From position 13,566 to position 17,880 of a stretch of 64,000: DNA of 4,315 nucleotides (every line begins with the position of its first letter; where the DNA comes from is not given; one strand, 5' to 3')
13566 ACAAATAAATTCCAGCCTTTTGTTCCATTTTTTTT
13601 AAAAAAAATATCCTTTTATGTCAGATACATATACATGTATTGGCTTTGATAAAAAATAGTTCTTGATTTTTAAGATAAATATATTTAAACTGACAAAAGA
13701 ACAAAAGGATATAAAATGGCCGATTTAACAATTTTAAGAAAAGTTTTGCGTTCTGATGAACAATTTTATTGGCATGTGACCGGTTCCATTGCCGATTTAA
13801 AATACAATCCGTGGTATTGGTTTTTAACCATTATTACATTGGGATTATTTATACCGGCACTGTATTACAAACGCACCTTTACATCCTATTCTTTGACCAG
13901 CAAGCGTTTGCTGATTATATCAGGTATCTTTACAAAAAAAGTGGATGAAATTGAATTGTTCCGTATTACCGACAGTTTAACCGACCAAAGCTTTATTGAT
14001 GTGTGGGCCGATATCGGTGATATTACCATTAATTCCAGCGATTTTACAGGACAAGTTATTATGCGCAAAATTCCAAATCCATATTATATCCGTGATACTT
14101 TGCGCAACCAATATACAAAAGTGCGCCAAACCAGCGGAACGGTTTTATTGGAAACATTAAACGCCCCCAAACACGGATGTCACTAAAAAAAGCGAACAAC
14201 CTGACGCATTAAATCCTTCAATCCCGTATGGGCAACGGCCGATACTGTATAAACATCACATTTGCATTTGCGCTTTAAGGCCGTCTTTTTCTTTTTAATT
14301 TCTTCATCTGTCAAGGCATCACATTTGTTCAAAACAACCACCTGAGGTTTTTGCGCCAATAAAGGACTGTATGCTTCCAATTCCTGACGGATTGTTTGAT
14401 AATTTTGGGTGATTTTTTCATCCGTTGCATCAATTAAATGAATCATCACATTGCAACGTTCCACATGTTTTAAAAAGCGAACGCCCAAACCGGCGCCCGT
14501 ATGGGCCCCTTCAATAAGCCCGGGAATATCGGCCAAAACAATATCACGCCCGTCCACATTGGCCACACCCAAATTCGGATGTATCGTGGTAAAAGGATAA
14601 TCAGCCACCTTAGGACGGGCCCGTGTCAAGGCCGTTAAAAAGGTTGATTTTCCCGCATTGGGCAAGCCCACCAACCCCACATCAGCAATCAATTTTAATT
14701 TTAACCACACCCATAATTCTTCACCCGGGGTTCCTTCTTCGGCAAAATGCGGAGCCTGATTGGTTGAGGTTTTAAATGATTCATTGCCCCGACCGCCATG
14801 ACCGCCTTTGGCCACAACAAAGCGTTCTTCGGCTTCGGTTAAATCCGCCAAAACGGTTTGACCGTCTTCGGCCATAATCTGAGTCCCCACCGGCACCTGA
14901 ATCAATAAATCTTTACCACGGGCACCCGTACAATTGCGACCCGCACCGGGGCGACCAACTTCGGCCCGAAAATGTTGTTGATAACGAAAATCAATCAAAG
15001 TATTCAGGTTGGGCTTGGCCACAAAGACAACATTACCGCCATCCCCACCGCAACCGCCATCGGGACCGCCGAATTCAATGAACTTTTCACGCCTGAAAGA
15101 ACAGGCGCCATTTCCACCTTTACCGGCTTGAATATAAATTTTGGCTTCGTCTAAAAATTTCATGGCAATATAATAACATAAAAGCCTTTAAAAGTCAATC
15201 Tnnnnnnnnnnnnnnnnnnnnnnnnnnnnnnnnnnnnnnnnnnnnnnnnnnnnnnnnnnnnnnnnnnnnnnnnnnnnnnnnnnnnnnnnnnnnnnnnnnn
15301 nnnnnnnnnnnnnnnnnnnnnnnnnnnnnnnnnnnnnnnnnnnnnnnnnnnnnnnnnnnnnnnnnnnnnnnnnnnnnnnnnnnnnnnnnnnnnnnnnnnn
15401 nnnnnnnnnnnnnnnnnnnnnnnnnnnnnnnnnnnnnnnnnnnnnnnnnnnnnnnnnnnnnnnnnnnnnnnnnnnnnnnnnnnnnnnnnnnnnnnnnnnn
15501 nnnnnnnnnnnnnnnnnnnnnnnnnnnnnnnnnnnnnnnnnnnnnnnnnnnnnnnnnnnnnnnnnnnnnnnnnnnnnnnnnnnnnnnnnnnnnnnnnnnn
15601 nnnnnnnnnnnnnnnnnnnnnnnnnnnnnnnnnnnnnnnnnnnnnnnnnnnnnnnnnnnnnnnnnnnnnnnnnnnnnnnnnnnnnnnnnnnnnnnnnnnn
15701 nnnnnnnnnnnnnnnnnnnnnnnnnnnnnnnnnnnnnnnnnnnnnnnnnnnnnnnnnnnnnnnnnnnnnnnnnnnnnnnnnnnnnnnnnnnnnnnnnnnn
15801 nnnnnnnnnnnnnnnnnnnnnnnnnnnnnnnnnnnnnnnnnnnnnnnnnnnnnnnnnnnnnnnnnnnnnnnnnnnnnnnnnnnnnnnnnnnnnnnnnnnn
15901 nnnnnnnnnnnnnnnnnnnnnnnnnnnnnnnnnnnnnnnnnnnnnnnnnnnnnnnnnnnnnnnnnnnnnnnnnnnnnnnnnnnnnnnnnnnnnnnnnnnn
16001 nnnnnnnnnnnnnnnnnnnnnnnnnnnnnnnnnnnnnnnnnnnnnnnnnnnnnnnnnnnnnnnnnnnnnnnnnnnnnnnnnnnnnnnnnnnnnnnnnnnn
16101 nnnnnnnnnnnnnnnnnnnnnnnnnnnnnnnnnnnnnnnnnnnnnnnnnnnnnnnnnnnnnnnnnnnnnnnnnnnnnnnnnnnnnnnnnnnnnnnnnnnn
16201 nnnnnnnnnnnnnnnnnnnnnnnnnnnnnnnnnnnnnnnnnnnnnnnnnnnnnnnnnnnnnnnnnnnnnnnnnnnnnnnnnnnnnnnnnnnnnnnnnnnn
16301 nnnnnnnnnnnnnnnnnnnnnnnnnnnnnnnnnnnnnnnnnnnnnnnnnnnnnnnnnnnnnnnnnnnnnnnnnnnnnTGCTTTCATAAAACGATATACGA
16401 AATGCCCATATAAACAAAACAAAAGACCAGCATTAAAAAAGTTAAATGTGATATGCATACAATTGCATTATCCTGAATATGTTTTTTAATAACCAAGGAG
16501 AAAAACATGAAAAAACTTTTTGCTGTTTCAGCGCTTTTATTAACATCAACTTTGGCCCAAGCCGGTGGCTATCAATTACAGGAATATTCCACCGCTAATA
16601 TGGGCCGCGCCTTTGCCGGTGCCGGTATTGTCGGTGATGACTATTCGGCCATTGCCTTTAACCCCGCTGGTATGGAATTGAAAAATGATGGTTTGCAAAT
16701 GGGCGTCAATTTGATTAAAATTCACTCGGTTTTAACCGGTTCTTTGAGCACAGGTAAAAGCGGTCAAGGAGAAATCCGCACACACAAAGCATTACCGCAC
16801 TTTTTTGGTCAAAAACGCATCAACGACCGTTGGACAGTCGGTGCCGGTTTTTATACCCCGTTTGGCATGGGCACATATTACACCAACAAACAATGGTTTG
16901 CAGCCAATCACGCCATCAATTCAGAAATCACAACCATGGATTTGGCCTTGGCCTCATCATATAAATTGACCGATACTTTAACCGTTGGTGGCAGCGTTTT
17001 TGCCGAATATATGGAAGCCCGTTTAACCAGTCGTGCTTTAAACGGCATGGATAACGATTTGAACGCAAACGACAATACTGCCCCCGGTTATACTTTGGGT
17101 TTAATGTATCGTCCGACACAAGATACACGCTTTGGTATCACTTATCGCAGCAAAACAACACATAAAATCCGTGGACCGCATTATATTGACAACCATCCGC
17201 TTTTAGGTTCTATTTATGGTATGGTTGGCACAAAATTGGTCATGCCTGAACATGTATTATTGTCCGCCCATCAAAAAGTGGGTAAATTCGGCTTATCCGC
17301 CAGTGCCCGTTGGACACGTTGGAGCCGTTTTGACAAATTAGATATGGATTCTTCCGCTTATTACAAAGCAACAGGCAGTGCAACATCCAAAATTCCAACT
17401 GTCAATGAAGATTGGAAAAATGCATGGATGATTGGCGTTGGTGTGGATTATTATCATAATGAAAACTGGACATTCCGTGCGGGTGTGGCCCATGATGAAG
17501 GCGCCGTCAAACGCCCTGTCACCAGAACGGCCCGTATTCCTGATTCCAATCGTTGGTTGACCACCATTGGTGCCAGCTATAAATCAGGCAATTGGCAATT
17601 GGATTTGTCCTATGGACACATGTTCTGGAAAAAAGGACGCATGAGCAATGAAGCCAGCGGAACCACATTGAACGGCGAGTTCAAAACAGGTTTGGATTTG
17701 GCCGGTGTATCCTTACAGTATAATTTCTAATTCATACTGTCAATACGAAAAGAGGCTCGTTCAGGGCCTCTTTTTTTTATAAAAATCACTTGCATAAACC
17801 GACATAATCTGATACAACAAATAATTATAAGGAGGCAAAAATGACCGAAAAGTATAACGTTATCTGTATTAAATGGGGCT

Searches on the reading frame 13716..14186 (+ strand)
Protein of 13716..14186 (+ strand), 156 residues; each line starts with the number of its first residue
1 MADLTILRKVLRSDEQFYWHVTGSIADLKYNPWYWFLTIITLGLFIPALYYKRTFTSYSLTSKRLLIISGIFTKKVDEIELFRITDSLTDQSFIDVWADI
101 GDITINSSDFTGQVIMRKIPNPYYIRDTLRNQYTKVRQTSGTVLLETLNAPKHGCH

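Call 49: search_protein_families(library=pfam, proteins=[window:13716-14186:+], max_evalue=0.00001)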
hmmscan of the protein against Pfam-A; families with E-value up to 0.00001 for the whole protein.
window:13716-14186:+ (156 aa): 1 family
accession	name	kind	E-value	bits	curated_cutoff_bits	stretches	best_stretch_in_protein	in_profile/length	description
PF03703.20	bPH_2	-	1.5e-11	44.8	22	1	55-129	3-78/78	Bacterial PH domain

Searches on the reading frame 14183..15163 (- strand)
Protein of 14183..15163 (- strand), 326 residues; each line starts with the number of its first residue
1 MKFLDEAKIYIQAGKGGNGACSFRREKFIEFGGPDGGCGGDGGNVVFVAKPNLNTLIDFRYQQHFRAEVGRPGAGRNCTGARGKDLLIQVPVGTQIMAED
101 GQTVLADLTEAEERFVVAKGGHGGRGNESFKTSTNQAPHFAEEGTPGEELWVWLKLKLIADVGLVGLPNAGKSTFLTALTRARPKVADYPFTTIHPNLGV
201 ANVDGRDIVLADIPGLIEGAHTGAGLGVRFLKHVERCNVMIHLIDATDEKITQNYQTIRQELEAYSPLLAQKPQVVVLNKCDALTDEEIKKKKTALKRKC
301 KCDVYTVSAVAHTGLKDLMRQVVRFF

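Call 49: search_protein_families(library=pfam, proteins=[window:14183-15163:-], max_evalue=0.00001)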
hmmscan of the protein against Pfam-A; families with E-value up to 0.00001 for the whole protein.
window:14183-15163:- (326 aa): 5 families
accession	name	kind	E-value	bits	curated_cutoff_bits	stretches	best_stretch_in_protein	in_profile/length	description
PF01018.28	GTP1_OBG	-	1.5e-63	213.5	27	1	5-158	2-155/155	GTP1/OBG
PF01926.29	MMR_HSR1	-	2.4e-29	102.2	21.9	1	161-280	1-113/113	50S ribosome-binding GTPase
PF02421.24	FeoB_N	-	2.2e-19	69.9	27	1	162-321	3-155/156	Ferrous iron transport protein B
PF00025.27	Arf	-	1.9e-06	27.9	22.3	1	164-323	19-171/174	ADP-ribosylation factor family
PF00009.33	GTP_EFTU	-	2.7e-06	27.6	26.5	0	235-325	91-185/188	Elongation factor Tu GTP binding domain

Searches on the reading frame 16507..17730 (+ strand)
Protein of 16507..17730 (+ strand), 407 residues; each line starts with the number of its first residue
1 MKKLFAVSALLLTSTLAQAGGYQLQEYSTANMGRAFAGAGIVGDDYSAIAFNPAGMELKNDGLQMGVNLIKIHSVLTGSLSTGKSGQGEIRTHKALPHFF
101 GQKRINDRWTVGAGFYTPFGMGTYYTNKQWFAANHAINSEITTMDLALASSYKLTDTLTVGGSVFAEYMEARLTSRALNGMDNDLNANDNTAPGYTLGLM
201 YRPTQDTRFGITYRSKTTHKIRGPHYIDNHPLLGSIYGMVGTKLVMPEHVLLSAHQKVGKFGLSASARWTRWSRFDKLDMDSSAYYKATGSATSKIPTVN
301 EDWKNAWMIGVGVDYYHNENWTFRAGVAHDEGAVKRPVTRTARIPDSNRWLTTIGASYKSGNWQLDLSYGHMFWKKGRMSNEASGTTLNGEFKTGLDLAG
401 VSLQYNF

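Call 49: search_protein_families(library=pfam, proteins=[window:16507-17730:+], max_evalue=0.00001)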
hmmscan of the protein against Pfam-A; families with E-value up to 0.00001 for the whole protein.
window:16507-17730:+ (407 aa): 1 family
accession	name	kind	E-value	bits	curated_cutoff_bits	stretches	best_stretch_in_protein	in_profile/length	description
PF03349.22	Toluene_X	-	1.7e-75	254.5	29.7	1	11-407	2-421/421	Outer membrane protein transport protein (OMPP1/FadL/TodX)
